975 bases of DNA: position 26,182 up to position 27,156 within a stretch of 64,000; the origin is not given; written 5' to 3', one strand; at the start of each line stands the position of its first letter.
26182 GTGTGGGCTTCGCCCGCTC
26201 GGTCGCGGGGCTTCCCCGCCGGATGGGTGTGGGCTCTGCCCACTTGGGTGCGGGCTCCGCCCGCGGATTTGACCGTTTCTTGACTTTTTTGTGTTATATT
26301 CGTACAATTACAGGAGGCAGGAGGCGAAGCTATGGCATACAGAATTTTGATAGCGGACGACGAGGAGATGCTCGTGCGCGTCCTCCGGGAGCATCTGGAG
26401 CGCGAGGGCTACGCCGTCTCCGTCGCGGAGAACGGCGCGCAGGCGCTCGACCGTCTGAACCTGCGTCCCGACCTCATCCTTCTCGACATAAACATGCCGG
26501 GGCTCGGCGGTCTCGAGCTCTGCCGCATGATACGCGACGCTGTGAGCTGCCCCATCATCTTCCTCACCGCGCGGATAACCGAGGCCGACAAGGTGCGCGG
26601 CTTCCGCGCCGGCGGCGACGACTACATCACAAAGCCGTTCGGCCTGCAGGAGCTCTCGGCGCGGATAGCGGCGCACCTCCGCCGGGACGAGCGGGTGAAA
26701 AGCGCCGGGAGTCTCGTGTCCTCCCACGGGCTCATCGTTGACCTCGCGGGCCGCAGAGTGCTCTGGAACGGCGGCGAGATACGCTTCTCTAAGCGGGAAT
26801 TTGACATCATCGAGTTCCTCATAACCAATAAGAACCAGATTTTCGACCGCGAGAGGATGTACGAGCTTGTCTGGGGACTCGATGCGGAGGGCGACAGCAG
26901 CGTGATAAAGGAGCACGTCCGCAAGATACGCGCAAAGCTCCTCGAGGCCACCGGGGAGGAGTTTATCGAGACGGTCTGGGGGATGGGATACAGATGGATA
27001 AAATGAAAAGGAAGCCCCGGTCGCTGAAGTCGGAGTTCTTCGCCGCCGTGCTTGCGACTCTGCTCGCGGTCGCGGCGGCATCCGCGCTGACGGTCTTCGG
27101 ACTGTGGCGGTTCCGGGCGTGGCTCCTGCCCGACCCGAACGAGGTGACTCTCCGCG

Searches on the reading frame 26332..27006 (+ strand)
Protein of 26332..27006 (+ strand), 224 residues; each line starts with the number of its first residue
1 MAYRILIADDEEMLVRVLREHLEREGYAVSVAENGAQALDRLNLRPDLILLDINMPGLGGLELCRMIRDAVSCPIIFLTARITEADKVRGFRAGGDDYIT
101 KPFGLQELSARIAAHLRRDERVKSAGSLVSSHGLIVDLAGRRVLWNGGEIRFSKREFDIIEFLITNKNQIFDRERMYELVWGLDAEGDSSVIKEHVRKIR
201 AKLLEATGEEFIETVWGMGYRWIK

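Call 9: search_protein_families(library=pfam, proteins=[window:26332-27006:+], max_evalue=0.001)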
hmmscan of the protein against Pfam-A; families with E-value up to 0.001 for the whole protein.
window:26332-27006:+ (224 aa): 2 families
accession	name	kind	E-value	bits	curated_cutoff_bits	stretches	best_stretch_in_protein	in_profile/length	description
PF00072.30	Response_reg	-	5.9e-30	104.1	30.2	1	5-112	1-110/111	Response regulator receiver domain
PF00486.34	Trans_reg_C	-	4e-21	75.3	26.2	1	148-221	2-76/77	Transcriptional regulatory protein, C terminal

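Call 38: find_encoding_contigs(protein=window:26332-27006:+, flank=10000, max_places=10)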
Protein window:26332-27006:+ (224 aa): 6 contigs read that carry it; 5 places shown.
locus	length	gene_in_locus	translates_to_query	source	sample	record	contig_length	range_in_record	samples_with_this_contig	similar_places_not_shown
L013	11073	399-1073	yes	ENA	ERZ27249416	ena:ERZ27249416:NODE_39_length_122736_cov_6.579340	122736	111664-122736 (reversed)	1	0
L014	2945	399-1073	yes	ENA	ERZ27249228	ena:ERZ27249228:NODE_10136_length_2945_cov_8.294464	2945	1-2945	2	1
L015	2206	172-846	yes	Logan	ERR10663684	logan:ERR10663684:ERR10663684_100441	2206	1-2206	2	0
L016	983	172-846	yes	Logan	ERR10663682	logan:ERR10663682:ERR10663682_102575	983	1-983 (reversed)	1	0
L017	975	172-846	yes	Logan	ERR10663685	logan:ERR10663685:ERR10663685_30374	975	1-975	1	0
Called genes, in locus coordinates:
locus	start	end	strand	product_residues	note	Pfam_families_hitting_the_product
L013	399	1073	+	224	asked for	PF00072:Response_reg, PF00486:Trans_reg_C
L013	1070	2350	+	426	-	PF00672:HAMP (weak), PF00512:HisKA, PF02518:HATPase_c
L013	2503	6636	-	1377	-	PF18998:Flg_new_2, PF00395:SLH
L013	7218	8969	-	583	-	-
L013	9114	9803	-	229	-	PF04542:Sigma70_r2, PF04545:Sigma70_r4, PF01381:HTH_3 (faint)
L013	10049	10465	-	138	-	-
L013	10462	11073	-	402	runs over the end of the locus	PF00005:ABC_tran, PF08352:oligo_HPY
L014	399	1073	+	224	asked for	PF00072:Response_reg, PF00486:Trans_reg_C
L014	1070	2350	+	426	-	PF00672:HAMP (weak), PF00512:HisKA, PF02518:HATPase_c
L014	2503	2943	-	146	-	?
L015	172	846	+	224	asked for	PF00072:Response_reg, PF00486:Trans_reg_C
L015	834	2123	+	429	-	PF00672:HAMP (weak), PF00512:HisKA, PF02518:HATPase_c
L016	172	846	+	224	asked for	PF00072:Response_reg, PF00486:Trans_reg_C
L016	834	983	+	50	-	?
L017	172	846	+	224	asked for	PF00072:Response_reg, PF00486:Trans_reg_C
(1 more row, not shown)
